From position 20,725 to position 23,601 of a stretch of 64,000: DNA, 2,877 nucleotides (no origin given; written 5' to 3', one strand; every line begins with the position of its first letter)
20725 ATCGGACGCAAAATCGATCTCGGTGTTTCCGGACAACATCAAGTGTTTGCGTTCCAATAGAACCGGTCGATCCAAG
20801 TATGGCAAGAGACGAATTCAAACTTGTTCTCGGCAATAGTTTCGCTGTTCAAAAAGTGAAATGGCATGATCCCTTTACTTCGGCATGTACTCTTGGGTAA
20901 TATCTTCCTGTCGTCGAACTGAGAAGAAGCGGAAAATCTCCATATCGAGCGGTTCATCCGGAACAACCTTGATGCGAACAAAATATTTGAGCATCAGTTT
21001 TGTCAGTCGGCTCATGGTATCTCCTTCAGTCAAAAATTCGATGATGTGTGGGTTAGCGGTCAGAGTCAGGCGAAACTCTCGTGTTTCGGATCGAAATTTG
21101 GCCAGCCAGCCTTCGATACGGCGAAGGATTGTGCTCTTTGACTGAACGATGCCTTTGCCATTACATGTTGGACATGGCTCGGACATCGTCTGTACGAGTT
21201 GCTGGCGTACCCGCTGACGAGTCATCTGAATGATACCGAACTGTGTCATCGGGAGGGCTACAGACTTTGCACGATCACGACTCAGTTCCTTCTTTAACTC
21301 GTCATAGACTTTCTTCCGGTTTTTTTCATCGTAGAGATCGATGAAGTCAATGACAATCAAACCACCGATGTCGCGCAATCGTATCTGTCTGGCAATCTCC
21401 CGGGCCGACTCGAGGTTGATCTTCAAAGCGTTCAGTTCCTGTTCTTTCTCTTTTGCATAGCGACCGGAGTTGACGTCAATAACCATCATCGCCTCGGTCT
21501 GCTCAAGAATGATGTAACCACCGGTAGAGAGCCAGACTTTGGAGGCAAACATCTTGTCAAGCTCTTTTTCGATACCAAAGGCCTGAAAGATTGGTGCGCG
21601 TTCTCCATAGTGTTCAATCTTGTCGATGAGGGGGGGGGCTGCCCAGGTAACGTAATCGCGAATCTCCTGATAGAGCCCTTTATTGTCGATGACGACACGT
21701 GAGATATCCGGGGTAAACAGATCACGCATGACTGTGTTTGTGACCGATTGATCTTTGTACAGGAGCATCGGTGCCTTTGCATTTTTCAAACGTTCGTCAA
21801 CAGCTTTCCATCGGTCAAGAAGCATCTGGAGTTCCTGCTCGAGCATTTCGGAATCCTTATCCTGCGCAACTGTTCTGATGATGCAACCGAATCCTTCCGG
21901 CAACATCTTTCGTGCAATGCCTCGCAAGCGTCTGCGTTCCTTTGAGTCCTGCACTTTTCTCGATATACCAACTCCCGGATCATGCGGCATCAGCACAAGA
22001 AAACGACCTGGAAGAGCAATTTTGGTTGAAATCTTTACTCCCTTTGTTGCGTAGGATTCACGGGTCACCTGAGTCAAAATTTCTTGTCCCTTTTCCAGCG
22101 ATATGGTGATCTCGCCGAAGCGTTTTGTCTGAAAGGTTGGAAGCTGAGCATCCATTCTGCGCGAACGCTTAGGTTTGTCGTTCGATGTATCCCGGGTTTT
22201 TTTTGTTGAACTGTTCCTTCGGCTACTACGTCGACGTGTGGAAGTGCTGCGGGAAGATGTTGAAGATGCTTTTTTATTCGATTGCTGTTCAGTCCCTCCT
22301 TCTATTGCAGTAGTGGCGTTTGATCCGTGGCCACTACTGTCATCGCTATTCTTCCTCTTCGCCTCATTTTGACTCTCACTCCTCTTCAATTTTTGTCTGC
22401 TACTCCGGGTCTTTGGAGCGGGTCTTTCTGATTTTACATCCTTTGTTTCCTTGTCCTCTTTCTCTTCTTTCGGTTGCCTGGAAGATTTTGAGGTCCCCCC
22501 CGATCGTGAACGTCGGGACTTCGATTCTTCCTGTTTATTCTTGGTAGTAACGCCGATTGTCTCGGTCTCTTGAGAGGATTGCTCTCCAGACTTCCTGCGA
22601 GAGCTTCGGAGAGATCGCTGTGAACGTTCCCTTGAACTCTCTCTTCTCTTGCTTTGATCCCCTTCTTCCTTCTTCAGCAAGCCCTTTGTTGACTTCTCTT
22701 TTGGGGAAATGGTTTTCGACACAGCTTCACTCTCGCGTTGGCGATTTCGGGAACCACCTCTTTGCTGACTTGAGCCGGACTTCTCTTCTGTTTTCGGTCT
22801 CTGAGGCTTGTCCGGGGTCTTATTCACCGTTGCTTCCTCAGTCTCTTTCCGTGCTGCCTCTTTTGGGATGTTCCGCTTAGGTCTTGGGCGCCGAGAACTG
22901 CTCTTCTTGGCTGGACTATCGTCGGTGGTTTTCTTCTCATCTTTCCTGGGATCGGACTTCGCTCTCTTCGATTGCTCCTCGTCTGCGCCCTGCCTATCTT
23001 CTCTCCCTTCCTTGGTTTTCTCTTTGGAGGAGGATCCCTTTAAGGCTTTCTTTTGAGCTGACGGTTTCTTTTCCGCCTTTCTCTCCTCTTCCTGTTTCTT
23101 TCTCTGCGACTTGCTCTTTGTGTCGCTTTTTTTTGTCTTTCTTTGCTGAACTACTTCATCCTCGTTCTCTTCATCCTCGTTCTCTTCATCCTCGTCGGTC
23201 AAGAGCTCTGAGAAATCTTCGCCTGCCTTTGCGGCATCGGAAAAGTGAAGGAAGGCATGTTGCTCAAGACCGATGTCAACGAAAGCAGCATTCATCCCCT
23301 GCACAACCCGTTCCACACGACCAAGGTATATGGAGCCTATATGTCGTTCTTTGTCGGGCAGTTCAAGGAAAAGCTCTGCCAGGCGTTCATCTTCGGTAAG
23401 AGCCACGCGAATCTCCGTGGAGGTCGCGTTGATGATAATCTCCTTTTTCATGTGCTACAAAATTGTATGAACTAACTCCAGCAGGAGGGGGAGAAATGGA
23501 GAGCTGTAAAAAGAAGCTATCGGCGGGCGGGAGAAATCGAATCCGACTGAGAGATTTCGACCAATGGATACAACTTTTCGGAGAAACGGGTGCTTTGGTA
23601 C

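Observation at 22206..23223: RNase E/G homologue carries a ~340-aa K/S/R/E-rich intrinsically disordered insertion inside the S1 domain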

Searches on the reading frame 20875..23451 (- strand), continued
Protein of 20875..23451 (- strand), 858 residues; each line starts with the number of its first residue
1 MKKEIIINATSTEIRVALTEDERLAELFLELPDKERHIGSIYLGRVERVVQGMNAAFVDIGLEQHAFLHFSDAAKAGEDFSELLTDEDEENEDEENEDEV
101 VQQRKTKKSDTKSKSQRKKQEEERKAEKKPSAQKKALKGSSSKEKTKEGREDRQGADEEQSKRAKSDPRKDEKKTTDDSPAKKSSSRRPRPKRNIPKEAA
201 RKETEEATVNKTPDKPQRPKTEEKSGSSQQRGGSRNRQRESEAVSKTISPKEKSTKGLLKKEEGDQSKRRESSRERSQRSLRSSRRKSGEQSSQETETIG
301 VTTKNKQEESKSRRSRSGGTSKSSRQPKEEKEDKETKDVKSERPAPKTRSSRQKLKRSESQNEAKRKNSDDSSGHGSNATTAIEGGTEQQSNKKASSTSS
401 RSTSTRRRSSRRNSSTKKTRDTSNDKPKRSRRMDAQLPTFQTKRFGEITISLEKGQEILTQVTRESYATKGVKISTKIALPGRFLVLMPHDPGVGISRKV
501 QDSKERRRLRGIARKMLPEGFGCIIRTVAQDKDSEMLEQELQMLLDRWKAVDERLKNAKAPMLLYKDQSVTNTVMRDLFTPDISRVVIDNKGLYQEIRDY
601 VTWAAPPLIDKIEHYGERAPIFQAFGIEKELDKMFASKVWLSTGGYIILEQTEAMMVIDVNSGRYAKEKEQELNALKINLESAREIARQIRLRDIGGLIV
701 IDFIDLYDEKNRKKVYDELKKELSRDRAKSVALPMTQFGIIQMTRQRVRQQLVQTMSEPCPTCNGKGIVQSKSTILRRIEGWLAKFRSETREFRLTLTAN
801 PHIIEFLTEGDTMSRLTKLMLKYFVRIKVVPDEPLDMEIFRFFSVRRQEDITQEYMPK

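Call 61: search_protein_representatives(protein=P0001)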
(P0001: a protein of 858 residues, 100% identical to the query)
Query: 858 residues. Proteins with E-value up to 0.001 (for the whole library): 21342; up to 1e-10: 14075; up to 1e-30: 6869. The best 150 are listed.
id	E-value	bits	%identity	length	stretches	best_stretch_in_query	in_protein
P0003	9.0e-287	969.9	50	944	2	102-858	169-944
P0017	2.9e-229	779.8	53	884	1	1-856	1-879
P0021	4.9e-225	765.8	43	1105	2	132-855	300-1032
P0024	2.0e-224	763.8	52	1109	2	326-858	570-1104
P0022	2.2e-224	763.6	49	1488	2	410-856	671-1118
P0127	6.5e-192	656.3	60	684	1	328-858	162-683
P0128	8.6e-174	596.4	53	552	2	449-855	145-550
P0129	8.3e-172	589.8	38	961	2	177-853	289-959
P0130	8.0e-167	573.3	51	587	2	432-855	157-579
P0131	1.1e-158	546.4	50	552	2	428-856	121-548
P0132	7.1e-158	543.7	52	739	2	432-853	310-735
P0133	9.8e-157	540.0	32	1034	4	451-855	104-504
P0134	4.1e-146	504.8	47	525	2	450-854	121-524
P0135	4.9e-144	498.0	39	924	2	421-845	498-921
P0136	1.6e-137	476.5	45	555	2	438-856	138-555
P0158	3.2e-109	382.9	31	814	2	156-852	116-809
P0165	6.8e-108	378.5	32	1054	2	158-755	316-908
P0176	3.8e-104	366.1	35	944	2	320-855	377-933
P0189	4.0e-102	359.4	39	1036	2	452-753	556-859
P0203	2.0e-100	353.8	37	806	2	408-850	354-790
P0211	1.2e-99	351.2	36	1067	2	402-839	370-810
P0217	4.4e-99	349.4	37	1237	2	376-824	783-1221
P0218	4.6e-99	349.3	36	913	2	308-827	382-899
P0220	7.3e-99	348.6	36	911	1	1-753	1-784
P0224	1.3e-98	347.8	40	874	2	446-833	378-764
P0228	4.5e-98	346.0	35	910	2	1-759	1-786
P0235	1.6e-97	344.2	36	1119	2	356-809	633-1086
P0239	3.8e-97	342.9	31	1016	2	210-842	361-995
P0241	9.0e-97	341.7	41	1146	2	430-808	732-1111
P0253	8.2e-96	338.5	39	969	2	431-846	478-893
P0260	2.9e-95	336.7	41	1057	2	437-812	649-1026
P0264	4.1e-95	336.2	32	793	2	353-822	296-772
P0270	9.2e-95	335.1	30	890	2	122-809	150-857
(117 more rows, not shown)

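Call 63: list_cluster_members(proteins=[P0217, P0241, P0235, P0260, P0165, P0239, P0129, P0189, P0135, P0176])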
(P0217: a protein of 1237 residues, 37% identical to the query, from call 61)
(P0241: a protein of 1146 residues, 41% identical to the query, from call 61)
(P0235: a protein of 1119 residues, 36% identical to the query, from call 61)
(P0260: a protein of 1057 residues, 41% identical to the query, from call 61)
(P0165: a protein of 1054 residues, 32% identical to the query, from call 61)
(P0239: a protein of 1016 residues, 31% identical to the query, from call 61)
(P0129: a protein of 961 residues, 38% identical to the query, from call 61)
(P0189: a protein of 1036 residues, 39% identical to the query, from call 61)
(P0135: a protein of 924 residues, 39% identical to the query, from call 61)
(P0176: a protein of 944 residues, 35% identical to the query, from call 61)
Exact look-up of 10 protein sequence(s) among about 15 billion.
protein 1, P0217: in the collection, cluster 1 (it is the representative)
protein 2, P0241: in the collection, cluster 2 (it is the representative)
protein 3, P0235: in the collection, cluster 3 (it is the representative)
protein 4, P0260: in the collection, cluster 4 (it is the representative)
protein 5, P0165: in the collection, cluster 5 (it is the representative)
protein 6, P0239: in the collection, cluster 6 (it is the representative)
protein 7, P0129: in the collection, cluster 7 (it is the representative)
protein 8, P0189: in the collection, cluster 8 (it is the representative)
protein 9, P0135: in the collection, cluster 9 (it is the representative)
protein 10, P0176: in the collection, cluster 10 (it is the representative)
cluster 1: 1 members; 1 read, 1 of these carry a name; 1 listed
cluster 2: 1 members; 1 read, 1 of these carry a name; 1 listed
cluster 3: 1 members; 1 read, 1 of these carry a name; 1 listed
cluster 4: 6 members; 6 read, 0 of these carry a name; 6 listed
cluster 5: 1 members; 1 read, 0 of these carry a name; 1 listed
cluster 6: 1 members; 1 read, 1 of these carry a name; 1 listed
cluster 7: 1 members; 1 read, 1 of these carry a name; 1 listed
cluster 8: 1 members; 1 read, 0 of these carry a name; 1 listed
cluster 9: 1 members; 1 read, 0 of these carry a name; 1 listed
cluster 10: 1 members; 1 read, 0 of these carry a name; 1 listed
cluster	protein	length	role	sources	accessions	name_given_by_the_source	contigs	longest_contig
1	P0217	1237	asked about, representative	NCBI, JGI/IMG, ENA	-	ribonuclease G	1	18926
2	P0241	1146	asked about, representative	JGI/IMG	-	Rne/Rng family ribonuclease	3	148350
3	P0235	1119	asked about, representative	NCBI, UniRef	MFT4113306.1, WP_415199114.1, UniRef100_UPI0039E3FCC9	Rne/Rng family ribonuclease [Silvibacterium sp.] | Rne/Rng family ribonuclease n=1 Tax=Silvibacterium sp. TaxID=1964179 RepID=UPI0039E3FCC9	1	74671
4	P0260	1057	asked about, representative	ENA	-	-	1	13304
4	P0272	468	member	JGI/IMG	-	-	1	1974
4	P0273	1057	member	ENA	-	-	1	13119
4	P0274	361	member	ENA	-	-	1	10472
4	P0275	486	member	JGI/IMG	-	-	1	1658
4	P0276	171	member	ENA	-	-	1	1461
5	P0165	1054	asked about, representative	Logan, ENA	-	-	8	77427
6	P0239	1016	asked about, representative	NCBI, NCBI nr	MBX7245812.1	MAG: Rne/Rng family ribonuclease [Candidatus Sumerlaeaceae bacterium] | Rne/Rng family ribonuclease [Candidatus Sumerlaeaceae bacterium]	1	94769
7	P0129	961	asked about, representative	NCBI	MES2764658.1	MAG: Rne/Rng family ribonuclease [Bacteroidota bacterium]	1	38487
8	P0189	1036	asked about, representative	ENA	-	-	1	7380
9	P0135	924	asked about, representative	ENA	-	-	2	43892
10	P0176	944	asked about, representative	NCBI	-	-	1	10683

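Call 65: list_cluster_members(proteins=[P0220, P0228, P0158, P0218, P0253, P0270, P0211, P0264, P0203, P0224])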
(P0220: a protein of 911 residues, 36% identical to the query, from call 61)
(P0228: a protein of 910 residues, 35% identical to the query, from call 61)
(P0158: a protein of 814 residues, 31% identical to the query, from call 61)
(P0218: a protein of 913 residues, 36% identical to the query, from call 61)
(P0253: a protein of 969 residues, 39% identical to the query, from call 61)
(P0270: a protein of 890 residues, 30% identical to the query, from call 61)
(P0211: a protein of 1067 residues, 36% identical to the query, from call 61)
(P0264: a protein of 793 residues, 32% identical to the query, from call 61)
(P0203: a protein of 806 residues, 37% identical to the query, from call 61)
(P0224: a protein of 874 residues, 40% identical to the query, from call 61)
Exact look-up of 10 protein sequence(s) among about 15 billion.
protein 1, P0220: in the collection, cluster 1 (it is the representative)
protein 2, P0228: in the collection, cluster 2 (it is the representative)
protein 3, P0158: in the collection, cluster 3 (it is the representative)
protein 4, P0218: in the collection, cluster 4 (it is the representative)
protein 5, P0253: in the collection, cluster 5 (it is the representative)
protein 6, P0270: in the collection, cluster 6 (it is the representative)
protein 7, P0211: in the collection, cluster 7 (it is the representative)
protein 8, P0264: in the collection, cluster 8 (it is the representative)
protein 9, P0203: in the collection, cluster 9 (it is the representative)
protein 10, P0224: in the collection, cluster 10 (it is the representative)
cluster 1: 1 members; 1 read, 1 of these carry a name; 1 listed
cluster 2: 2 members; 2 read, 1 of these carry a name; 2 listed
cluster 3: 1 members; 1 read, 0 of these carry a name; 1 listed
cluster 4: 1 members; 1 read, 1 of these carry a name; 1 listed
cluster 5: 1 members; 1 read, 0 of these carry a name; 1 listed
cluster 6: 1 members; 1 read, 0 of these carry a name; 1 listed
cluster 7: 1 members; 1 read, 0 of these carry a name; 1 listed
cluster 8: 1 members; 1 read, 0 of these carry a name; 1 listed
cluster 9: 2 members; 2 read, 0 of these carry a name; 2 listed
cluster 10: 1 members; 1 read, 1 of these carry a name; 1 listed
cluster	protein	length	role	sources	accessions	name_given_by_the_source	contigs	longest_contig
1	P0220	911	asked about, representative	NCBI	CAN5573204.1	hypothetical protein BH23BAC4_BH23BAC4_17820 [soil metagenome]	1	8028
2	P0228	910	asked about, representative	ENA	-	-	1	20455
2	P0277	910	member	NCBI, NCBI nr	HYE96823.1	MAG TPA: Rne/Rng family ribonuclease [Rubricoccaceae bacterium] | Rne/Rng family ribonuclease [Rubricoccaceae bacterium]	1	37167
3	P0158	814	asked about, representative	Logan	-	-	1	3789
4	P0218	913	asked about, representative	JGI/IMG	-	Rne/Rng family ribonuclease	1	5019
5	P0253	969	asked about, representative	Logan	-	-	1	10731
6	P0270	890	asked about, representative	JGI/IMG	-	-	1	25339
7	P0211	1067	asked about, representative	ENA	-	-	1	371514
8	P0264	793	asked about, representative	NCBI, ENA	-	-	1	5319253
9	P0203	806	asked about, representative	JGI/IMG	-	-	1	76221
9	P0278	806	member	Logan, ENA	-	-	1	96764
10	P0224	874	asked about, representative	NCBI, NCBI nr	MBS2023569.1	MAG: Rne/Rng family ribonuclease [Deltaproteobacteria bacterium] | Rne/Rng family ribonuclease [Deltaproteobacteria bacterium]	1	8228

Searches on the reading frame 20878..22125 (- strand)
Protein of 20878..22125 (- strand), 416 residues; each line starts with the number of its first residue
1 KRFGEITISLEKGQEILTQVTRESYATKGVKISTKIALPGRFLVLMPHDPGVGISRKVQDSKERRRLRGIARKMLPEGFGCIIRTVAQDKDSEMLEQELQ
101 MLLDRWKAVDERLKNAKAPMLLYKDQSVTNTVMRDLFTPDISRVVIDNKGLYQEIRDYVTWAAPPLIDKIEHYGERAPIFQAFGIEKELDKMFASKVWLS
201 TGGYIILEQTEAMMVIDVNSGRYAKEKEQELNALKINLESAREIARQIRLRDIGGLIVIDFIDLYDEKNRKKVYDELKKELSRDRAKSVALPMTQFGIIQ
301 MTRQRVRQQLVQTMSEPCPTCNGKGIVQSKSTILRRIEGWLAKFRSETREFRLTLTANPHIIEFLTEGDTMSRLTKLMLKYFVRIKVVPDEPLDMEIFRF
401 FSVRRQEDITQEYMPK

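Call 37: find_related_loci(query=window:20878-22125:-, collection=genome_contigs, flank=4000)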
Query seq(416 aa) (416 aa) in genome_contigs; peptide patterns used: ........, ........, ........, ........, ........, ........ (x = any residue, [..] = any of these).
89 stretches matched a pattern; 13 encode a relative of the query (tblastn E <= 1e-3); 13 distinct loci.
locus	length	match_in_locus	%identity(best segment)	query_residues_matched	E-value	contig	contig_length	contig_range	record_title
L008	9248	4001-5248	89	1-416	0e+0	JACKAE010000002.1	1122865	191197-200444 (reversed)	MAG: Ignavibacteria bacterium isolate HK-STAS-BACT-82 HK-STAS-BACT-82_2, whole genome shotgun sequence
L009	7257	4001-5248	89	1-416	0e+0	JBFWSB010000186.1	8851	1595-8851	MAG: Candidatus Kapaibacterium sp. isolate CA_2019_TPBF_22 NODE_32068_length_8851_cov_3.205869_TPBF, whole genome shotgu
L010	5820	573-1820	89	1-416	0e+0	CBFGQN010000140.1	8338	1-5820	MAG TPA_asm: uncultured Ignavibacteria bacterium isolate SRR15517647_binner12_Refined_3 genome assembly, contig: ERZ2732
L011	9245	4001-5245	71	1-416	0e+0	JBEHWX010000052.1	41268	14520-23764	MAG: Bacteroidota bacterium isolate ES1.bin.100 NODE_911_length_41268_cov_7.964901, whole genome shotgun sequence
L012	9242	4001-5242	66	1-414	0e+0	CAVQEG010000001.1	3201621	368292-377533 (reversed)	MAG: Chlorobiota bacterium isolate MFD02416.bin.1.81 genome assembly, contig: contig_14017, whole genome shotgun sequenc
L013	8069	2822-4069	67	1-416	0e+0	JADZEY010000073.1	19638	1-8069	MAG: Armatimonadota bacterium isolate SJ842 c_000000888530, whole genome shotgun sequence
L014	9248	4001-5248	67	1-416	0e+0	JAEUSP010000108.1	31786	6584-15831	MAG: Chlorobiota bacterium isolate new MAG-306 k141_1016127, whole genome shotgun sequence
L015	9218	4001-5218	50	7-413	1e-143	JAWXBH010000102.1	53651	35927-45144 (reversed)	MAG: bacterium isolate MP6IB1.110 k99_589904, whole genome shotgun sequence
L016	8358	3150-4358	46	7-410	2e-126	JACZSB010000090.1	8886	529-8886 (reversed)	MAG: Candidatus Neomarinimicrobiota bacterium isolate B10T1B10 B10T1B10_NODE5402, whole genome shotgun sequence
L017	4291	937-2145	46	7-410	2e-127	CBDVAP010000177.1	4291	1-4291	MAG TPA_asm: uncultured bacterium isolate SRR22302374_metabat2_57 genome assembly, contig: ERZ26661914.21278, whole geno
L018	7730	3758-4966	45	7-410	3e-125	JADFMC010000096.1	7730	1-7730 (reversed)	MAG: Candidatus Neomarinimicrobiota bacterium isolate B56T1L10 B56T1L10_NODE16479, whole genome shotgun sequence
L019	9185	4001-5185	43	9-406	2e-118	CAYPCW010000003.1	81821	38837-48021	MAG TPA_asm: uncultured bacterium isolate SRP118108_co1_497 genome assembly, contig: NODE_81_length_81821_cov_6.392669,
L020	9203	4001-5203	44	9-412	2e-120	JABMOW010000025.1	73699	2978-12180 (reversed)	MAG: Candidatus Neomarinimicrobiota bacterium isolate bin.70 k141_1699855, whole genome shotgun sequence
